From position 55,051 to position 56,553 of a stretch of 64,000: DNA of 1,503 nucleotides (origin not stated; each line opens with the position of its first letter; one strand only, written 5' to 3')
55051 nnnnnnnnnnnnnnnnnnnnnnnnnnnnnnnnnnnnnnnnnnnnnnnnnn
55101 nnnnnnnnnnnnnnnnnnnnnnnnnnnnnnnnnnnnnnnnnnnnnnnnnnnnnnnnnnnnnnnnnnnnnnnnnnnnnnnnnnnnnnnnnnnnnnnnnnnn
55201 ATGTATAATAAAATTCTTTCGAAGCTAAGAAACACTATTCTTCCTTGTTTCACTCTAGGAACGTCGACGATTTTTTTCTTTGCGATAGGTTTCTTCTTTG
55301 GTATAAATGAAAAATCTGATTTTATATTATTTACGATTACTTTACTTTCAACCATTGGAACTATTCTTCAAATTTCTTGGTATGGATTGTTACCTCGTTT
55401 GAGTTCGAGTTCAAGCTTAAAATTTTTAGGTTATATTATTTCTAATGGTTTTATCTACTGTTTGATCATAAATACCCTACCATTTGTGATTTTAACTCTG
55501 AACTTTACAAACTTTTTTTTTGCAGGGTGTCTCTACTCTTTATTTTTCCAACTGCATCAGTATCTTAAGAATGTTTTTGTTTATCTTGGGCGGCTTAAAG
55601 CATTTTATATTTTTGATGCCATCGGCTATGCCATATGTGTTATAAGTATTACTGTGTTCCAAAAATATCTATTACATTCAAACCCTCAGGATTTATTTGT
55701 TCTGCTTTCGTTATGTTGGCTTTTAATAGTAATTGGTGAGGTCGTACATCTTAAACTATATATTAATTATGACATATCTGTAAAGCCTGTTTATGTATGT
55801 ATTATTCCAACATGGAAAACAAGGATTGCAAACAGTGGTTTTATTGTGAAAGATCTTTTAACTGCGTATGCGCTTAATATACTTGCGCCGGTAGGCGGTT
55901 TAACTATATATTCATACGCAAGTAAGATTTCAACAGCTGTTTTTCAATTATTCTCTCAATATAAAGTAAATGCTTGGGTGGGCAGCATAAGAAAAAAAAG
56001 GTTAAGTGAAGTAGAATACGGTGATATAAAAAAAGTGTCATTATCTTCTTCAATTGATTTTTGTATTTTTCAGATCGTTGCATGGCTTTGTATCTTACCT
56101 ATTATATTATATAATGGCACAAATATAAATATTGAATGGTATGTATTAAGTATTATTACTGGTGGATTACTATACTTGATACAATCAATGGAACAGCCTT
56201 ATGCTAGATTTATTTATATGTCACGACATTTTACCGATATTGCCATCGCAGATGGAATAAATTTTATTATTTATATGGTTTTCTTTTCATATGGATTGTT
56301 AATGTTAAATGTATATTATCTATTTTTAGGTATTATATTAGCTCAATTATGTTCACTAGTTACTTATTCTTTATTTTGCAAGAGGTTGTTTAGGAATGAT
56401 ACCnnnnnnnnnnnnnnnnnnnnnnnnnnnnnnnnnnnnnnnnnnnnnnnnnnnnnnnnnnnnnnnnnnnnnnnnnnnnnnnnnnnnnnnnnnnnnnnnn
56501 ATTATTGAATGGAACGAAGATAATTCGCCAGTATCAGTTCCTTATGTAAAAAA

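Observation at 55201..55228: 28-nt overlap between the GT2 gene and the downstream membrane-protein ORF in the O-antigen cluster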

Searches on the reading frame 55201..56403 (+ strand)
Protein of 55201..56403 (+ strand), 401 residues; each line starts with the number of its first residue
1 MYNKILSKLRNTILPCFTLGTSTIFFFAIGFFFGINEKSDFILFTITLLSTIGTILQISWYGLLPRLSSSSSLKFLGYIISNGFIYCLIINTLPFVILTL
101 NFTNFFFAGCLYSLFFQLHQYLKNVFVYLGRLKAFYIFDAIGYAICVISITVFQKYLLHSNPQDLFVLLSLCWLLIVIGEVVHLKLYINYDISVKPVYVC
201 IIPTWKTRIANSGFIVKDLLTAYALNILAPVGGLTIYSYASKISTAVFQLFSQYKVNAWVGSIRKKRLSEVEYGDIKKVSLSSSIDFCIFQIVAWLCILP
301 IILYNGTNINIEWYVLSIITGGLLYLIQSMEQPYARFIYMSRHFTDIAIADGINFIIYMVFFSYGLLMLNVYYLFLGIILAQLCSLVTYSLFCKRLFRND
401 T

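Call 3: search_protein_families(library=pfam, proteins=[window:55201-56403:+], max_evalue=0.01)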
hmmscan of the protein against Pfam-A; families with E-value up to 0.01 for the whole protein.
window:55201-56403:+ (401 aa): 0 families

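Call 7: search_protein_families(library=ncbifam, proteins=[window:55201-56403:+], max_evalue=0.01)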
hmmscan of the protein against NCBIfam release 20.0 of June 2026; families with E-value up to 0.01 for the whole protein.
window:55201-56403:+ (401 aa): 0 families

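Call 8: find_homologous_proteins(query=window:55201-56403:+, max_evalue=0.001)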
Query window:55201-56403:+ (401 aa): 11 proteins with E <= 0.001 among 5677 candidates.
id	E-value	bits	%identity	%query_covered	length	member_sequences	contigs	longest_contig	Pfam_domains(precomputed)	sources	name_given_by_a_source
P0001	3.6e-243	825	100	95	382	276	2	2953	-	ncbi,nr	ncbi:TPA: O23 family O-antigen flippase, partial [Escherichia coli]|nr:O23 family O-antigen flippase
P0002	9.3e-170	583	67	99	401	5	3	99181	-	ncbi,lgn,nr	ncbi:O23 family O-antigen flippase [Citrobacter freundii]|nr:O23 family O-antigen flippase [Citrobac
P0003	1.4e-145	504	60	96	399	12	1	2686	-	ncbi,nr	ncbi:O23 family O-antigen flippase, partial [Salmonella enterica subsp. arizonae]|nr:O23 family O-an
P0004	3.3e-140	486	58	96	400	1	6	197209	-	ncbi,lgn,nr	ncbi:TPA: O23 family O-antigen flippase [Salmonella enterica subsp. houtenae]|nr:O23 family O-antige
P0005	1.0e-138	481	57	99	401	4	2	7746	-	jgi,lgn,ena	-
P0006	1.3e-137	477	55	99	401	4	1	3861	-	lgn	-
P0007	4.2e-137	476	57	96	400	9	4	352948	-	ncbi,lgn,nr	ncbi:TPA: O23 family O-antigen flippase [Salmonella enterica]|nr:O23 family O-antigen flippase [Salm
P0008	1.1e-123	431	49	99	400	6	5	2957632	-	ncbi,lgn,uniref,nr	ncbi:O23 family O-antigen flippase [Citrobacter portucalensis]|uniref:O23 family O-antigen flippase 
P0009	6.8e-123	429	62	78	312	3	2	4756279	-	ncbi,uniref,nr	ncbi:O23 family O-antigen flippase [Citrobacter sedlakii]|uniref:O23 family O-antigen flippase n=1 T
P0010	4.0e-97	344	44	99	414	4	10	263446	-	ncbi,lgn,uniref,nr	ncbi:O23 family O-antigen flippase [Morganella morganii]|uniref:O23 family O-antigen flippase n=1 Ta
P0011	1.7e-94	335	45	96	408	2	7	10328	-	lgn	-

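Call 10: find_encoding_contigs(protein=P0002, flank=4000, max_places=2)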
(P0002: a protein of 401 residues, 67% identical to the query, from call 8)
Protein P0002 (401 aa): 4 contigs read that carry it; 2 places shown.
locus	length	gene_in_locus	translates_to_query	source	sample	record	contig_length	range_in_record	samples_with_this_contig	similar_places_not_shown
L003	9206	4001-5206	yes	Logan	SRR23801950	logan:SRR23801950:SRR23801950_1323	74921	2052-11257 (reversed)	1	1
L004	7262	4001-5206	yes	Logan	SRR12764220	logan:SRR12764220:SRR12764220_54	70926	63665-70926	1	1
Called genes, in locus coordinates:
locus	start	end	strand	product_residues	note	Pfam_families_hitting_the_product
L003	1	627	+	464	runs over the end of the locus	PF27800:WcaM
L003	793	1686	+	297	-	PF00483:NTP_transferase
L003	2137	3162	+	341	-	PF14897:EpsG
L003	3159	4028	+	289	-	PF00535:Glycos_transf_2, PF10111:Glyco_tranf_2_2, PF13641:Glyco_tranf_2_3 (weak)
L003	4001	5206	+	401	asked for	-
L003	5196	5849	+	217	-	PF05704:Caps_synth, PF12919:TcdA_TcdB (faint), PF04488:Gly_transf_sug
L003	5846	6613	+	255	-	PF00535:Glycos_transf_2, PF10111:Glyco_tranf_2_2, PF13641:Glyco_tranf_2_3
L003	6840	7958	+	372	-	PF13477:Glyco_trans_4_2, PF20706:GT4-conflict (faint), PF00534:Glycos_transf_1, PF13692:Glyco_trans_1_4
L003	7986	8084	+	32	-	-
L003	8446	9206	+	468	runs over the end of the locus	PF03446:NAD_binding_2, PF00393:6PGD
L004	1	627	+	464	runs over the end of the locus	PF27800:WcaM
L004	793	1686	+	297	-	PF00483:NTP_transferase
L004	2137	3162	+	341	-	PF14897:EpsG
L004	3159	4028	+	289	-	PF00535:Glycos_transf_2, PF10111:Glyco_tranf_2_2, PF13641:Glyco_tranf_2_3 (weak)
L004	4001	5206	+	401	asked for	-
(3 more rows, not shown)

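Call 11: find_encoding_contigs(protein=P0004, flank=4000, max_places=2)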
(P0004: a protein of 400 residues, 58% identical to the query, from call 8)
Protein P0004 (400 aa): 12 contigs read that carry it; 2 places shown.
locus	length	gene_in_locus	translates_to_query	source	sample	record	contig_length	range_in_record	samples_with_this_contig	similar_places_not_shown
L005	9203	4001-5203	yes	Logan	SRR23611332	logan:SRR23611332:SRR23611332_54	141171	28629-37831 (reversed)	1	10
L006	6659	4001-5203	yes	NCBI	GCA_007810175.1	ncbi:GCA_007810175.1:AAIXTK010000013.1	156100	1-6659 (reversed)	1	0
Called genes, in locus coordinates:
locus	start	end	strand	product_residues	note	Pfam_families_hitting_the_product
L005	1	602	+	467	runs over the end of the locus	PF27800:WcaM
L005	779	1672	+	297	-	PF00483:NTP_transferase, PF12804:NTP_transf_3 (faint)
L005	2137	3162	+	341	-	PF14897:EpsG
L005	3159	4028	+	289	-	PF00535:Glycos_transf_2, PF10111:Glyco_tranf_2_2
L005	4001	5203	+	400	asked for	-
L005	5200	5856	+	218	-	PF05704:Caps_synth, PF04488:Gly_transf_sug, PF12919:TcdA_TcdB (weak)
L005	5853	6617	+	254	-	PF00535:Glycos_transf_2, PF10111:Glyco_tranf_2_2, PF13641:Glyco_tranf_2_3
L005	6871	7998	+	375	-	PF13477:Glyco_trans_4_2, PF00534:Glycos_transf_1, PF13692:Glyco_trans_1_4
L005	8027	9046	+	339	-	PF00106:adh_short (weak), PF01073:3Beta_HSD, PF01370:Epimerase, PF02719:Polysacc_synt_2, PF04321:RmlD_sub_bind (weak), PF07993:NAD_binding_4 (faint), PF08659:KR (weak), PF16363:GDP_Man_Dehyd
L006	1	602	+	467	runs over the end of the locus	PF27800:WcaM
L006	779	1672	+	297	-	PF00483:NTP_transferase, PF12804:NTP_transf_3 (faint)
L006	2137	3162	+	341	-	PF14897:EpsG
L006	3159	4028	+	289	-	PF00535:Glycos_transf_2, PF10111:Glyco_tranf_2_2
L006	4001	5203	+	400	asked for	-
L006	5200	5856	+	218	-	PF05704:Caps_synth, PF04488:Gly_transf_sug, PF12919:TcdA_TcdB (weak)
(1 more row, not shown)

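Call 12: find_encoding_contigs(protein=P0008, flank=4000, max_places=2)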
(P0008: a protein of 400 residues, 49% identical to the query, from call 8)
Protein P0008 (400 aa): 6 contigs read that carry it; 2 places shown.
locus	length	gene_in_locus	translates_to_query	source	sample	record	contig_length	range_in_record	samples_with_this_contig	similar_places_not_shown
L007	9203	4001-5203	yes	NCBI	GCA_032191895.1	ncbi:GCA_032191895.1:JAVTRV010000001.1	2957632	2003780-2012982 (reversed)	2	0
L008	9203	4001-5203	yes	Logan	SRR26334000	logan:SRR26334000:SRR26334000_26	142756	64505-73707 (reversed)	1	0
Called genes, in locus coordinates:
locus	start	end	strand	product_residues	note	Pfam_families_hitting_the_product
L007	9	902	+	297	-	PF00483:NTP_transferase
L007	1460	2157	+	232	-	PF03811:Zn_ribbon_InsA, PF12759:HTH_Tnp_IS1, PF03400:DDE_Tnp_IS1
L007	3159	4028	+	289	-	PF00535:Glycos_transf_2, PF10111:Glyco_tranf_2_2, PF13641:Glyco_tranf_2_3 (weak)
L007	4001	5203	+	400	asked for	-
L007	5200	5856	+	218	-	PF05704:Caps_synth, PF12919:TcdA_TcdB (faint), PF04488:Gly_transf_sug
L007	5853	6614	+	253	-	PF00535:Glycos_transf_2, PF10111:Glyco_tranf_2_2, PF13641:Glyco_tranf_2_3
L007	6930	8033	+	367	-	PF13439:Glyco_transf_4, PF13477:Glyco_trans_4_2, PF13579:Glyco_trans_4_4, PF20706:GT4-conflict, PF00534:Glycos_transf_1, PF13692:Glyco_trans_1_4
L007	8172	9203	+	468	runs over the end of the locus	PF03446:NAD_binding_2, PF00393:6PGD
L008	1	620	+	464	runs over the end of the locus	PF27800:WcaM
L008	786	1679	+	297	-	PF00483:NTP_transferase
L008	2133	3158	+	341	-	PF14897:EpsG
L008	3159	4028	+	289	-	PF00535:Glycos_transf_2, PF10111:Glyco_tranf_2_2, PF13641:Glyco_tranf_2_3 (weak)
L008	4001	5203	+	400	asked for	-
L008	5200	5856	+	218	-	PF05704:Caps_synth, PF12919:TcdA_TcdB (faint), PF04488:Gly_transf_sug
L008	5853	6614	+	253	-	PF00535:Glycos_transf_2, PF10111:Glyco_tranf_2_2, PF13641:Glyco_tranf_2_3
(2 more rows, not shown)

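Call 13: find_encoding_contigs(protein=P0010, flank=4000, max_places=2)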
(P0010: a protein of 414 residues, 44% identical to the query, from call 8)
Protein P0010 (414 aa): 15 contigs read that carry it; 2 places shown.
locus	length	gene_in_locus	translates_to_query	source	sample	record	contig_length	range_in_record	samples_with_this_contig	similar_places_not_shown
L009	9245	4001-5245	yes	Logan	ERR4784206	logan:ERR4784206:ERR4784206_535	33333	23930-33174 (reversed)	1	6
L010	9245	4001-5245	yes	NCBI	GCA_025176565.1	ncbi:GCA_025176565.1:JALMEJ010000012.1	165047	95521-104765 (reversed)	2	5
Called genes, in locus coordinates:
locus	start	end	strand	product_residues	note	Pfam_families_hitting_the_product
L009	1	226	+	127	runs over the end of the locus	?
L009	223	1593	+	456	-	PF16527:CpxA_peri, PF00672:HAMP, PF00512:HisKA, PF02518:HATPase_c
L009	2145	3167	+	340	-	PF14897:EpsG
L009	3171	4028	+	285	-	PF00535:Glycos_transf_2, PF10111:Glyco_tranf_2_2, PF13641:Glyco_tranf_2_3 (weak)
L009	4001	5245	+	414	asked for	-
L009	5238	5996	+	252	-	PF00535:Glycos_transf_2, PF10111:Glyco_tranf_2_2, PF13641:Glyco_tranf_2_3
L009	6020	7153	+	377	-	PF13439:Glyco_transf_4, PF13477:Glyco_trans_4_2, PF13579:Glyco_trans_4_4 (weak), PF00534:Glycos_transf_1, PF13692:Glyco_trans_1_4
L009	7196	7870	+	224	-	PF05704:Caps_synth, PF12919:TcdA_TcdB (faint), PF04488:Gly_transf_sug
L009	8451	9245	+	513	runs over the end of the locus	PF00884:Sulfatase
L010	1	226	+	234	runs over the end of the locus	PF00072:Response_reg, PF00486:Trans_reg_C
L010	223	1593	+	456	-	PF16527:CpxA_peri, PF00672:HAMP, PF00512:HisKA, PF02518:HATPase_c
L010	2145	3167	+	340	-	PF14897:EpsG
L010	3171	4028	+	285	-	PF00535:Glycos_transf_2, PF10111:Glyco_tranf_2_2, PF13641:Glyco_tranf_2_3 (weak)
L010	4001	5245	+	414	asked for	-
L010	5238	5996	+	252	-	PF00535:Glycos_transf_2, PF10111:Glyco_tranf_2_2, PF13641:Glyco_tranf_2_3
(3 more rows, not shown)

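Call 15: find_encoding_contigs(protein=P0005, flank=4000, max_places=1)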
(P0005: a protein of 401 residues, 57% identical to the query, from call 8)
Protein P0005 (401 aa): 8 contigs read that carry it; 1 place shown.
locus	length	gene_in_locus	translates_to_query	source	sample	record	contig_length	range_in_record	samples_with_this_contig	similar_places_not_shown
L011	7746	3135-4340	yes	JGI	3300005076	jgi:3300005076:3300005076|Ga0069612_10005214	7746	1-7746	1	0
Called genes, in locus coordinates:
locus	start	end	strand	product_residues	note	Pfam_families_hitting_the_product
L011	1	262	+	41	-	?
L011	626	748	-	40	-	-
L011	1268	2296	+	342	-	PF14897:EpsG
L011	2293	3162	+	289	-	PF00535:Glycos_transf_2, PF10111:Glyco_tranf_2_2 (weak)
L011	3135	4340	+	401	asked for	-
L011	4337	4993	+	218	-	PF05704:Caps_synth, PF12919:TcdA_TcdB (faint), PF04488:Gly_transf_sug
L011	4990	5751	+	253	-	PF00535:Glycos_transf_2, PF10111:Glyco_tranf_2_2, PF13641:Glyco_tranf_2_3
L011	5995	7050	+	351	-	PF13477:Glyco_trans_4_2, PF00534:Glycos_transf_1, PF13692:Glyco_trans_1_4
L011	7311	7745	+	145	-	?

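Call 16: find_encoding_contigs(protein=P0011, flank=4000, max_places=1)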
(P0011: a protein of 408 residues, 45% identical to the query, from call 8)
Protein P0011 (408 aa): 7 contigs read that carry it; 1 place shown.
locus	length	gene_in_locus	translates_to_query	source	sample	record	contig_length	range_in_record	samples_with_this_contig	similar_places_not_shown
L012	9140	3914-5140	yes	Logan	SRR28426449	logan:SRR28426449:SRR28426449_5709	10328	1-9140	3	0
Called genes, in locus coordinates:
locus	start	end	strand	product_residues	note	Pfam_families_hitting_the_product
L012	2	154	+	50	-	?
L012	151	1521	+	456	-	PF16527:CpxA_peri, PF00672:HAMP, PF00512:HisKA, PF02518:HATPase_c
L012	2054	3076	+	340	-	PF14897:EpsG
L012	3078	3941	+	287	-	PF00535:Glycos_transf_2, PF10111:Glyco_tranf_2_2, PF13641:Glyco_tranf_2_3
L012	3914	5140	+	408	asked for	-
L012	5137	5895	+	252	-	PF00535:Glycos_transf_2, PF10111:Glyco_tranf_2_2, PF13641:Glyco_tranf_2_3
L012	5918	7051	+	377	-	PF13439:Glyco_transf_4, PF13477:Glyco_trans_4_2, PF13579:Glyco_trans_4_4, PF00534:Glycos_transf_1, PF13692:Glyco_trans_1_4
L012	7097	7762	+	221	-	PF05704:Caps_synth, PF04488:Gly_transf_sug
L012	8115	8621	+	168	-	PF00588:SpoU_methylase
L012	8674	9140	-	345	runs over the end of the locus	PF01757:Acyl_transf_3 (weak)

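Call 17: find_encoding_contigs(protein=P0006, flank=4000, max_places=1)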
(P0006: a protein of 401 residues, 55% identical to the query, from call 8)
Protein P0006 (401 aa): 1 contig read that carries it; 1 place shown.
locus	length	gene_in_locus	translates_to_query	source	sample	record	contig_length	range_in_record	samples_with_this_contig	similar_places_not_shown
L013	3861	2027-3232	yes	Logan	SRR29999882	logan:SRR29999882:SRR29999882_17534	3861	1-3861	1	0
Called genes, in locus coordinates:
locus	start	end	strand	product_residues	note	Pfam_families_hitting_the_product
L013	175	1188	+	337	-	PF14897:EpsG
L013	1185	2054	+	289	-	PF00535:Glycos_transf_2, PF10111:Glyco_tranf_2_2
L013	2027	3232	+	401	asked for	-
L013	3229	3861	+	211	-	?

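Call 18: find_encoding_contigs(protein=P0007, flank=4000, max_places=1)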
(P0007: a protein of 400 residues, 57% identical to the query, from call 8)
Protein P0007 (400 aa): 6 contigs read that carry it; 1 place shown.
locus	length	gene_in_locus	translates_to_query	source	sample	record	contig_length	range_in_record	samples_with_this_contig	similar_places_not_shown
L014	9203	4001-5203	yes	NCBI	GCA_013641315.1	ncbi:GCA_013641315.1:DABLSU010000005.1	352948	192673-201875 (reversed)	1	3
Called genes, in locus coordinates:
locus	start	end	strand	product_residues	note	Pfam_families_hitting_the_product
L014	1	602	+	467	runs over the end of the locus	PF27800:WcaM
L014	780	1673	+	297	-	PF00483:NTP_transferase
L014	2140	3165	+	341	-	PF14897:EpsG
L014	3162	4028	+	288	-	PF00535:Glycos_transf_2, PF10111:Glyco_tranf_2_2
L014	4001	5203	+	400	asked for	-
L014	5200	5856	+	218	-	PF05704:Caps_synth, PF12919:TcdA_TcdB (faint), PF04488:Gly_transf_sug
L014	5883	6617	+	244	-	PF00535:Glycos_transf_2, PF10111:Glyco_tranf_2_2, PF13641:Glyco_tranf_2_3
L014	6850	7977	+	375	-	PF13477:Glyco_trans_4_2, PF00534:Glycos_transf_1, PF13692:Glyco_trans_1_4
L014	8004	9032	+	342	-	PF00106:adh_short (weak), PF01073:3Beta_HSD, PF01370:Epimerase, PF02719:Polysacc_synt_2, PF04321:RmlD_sub_bind (weak), PF07993:NAD_binding_4 (faint), PF08659:KR, PF16363:GDP_Man_Dehyd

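Call 28: search_protein_families(library=pfam, alignment_id=A1, max_evalue=5)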
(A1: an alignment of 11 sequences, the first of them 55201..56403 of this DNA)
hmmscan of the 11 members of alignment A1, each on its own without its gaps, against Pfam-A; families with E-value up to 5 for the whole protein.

A. member 1, window:55201-56403:+ (401 aa): 0 families

B. families by the number of members that match (of 11 scanned): 4 families
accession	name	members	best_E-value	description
PF16938.10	Phage_holin_Dp1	1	0.0027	Putative phage holin Dp-1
PF06017.19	Myosin_TH1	1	0.032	Unconventional myosin tail, actin- and lipid-binding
PF21358.2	Ezh2_MCSS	1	0.47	Ezh2, MCSS domain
PF14055.11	NVEALA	1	2.4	NVEALA protein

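Call 35: search_protein_representatives(alignment_id=A1)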
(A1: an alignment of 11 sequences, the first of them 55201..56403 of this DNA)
Query: 11 sequences, 402 profile positions. Proteins with E-value up to 0.001 (for the whole library): 17; up to 1e-10: 9; up to 1e-30: 6. The best 17 are listed.
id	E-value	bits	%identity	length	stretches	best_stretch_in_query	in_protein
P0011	7.5e-176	601.5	-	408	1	1-400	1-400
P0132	1.8e-49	185.4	-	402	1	13-398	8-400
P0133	2.6e-47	178.3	-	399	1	10-392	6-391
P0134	5.0e-45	170.7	-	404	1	13-393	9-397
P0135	1.1e-44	169.6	-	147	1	1-138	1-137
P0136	2.3e-43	165.3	-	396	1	13-391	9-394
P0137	1.4e-24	103.4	-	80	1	253-332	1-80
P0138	4.8e-22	95.1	-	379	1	17-393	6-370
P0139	4.5e-15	72.1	-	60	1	343-401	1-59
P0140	2.3e-09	53.3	-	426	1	5-399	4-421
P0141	2.4e-08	49.9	-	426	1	12-400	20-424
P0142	3.3e-08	49.5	-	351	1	65-399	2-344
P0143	9.3e-07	44.7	-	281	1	14-257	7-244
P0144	4.7e-06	42.4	-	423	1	8-399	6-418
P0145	7.2e-06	41.8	-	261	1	153-399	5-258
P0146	3.7e-05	39.4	-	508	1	146-400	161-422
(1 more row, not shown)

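Call 36: search_protein_families(library=pfam, proteins=[P0132, P0133, P0134, P0136, P0138, P0140, P0141, P0144, P0146, P0142], max_evalue=1)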
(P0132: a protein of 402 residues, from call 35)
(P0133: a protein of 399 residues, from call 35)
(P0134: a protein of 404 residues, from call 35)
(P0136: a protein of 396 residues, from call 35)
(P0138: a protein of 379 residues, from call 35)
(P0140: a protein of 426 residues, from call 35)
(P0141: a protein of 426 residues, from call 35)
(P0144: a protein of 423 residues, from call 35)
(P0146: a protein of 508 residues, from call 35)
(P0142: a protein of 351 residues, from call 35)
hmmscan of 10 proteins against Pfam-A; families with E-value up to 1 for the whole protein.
P0132 (402 aa): 0 families

P0133 (399 aa): 0 families

P0134 (404 aa): 0 families

P0136 (396 aa): 0 families

P0138 (379 aa): 0 families

P0140 (426 aa): 1 family
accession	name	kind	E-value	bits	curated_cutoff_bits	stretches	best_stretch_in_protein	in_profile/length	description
PF06305.16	LapA_dom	-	0.22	11.9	28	0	386-425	9-48/64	Lipopolysaccharide assembly protein A domain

P0141 (426 aa): 1 family
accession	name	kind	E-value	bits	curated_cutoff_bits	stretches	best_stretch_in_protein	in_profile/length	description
PF11744.14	ALMT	-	0.00077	18.9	20.6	1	343-386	94-137/471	Aluminium activated malate transporter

P0144 (423 aa): 1 family
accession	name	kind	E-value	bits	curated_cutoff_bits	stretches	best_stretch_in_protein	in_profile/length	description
PF03023.19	MurJ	-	9.8e-08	31.5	27.4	1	34-420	5-406/451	Lipid II flippase MurJ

P0146 (508 aa): 1 family
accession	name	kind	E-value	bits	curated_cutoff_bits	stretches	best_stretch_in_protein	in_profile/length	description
PF03023.19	MurJ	-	1.1e-24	87.3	27.4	1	24-453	2-437/451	Lipid II flippase MurJ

P0142 (351 aa): 0 families

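Call 41: find_encoding_contigs(protein=P0132, flank=3500, max_places=1)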
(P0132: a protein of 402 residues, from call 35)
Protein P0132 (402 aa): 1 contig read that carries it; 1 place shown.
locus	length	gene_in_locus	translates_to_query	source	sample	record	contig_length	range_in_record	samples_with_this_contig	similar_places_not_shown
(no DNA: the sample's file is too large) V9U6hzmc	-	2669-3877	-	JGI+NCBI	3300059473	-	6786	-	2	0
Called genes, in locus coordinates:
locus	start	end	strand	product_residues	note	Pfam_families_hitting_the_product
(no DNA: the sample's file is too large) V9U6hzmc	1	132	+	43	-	?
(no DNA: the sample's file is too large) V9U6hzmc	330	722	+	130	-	PF01047:MarR, PF12802:MarR_2 (weak), PF13412:HTH_24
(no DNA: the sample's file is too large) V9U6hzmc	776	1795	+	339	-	PF14897:EpsG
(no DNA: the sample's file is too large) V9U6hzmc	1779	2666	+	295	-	PF00535:Glycos_transf_2, PF10111:Glyco_tranf_2_2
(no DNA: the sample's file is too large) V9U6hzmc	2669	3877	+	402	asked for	-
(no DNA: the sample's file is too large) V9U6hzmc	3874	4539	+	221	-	PF04488:Gly_transf_sug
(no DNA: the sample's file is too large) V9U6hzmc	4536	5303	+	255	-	PF10111:Glyco_tranf_2_2 (weak), PF13641:Glyco_tranf_2_3 (weak), PF00535:Glycos_transf_2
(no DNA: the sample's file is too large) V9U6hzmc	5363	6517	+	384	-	PF13439:Glyco_transf_4, PF13477:Glyco_trans_4_2, PF13579:Glyco_trans_4_4, PF20706:GT4-conflict (weak), PF00534:Glycos_transf_1, PF13692:Glyco_trans_1_4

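Call 42: find_encoding_contigs(protein=P0133, flank=3500, max_places=1)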
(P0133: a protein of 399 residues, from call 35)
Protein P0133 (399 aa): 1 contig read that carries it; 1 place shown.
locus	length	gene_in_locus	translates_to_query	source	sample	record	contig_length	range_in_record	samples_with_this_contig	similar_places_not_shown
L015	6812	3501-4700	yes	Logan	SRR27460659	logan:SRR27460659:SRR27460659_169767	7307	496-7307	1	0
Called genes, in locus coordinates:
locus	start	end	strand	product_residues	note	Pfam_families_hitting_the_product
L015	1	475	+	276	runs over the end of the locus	PF00483:NTP_transferase, PF12804:NTP_transf_3 (faint)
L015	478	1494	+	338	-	PF00106:adh_short (weak), PF01073:3Beta_HSD, PF01370:Epimerase, PF02719:Polysacc_synt_2, PF04321:RmlD_sub_bind, PF05368:NmrA (faint), PF08659:KR (weak), PF16363:GDP_Man_Dehyd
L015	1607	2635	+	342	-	PF14897:EpsG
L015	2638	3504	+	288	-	PF00535:Glycos_transf_2, PF10111:Glyco_tranf_2_2 (weak)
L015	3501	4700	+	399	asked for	-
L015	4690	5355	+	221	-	PF05704:Caps_synth, PF12919:TcdA_TcdB (faint), PF04488:Gly_transf_sug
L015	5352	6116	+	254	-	PF13641:Glyco_tranf_2_3 (weak), PF00535:Glycos_transf_2, PF10111:Glyco_tranf_2_2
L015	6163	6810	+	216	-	?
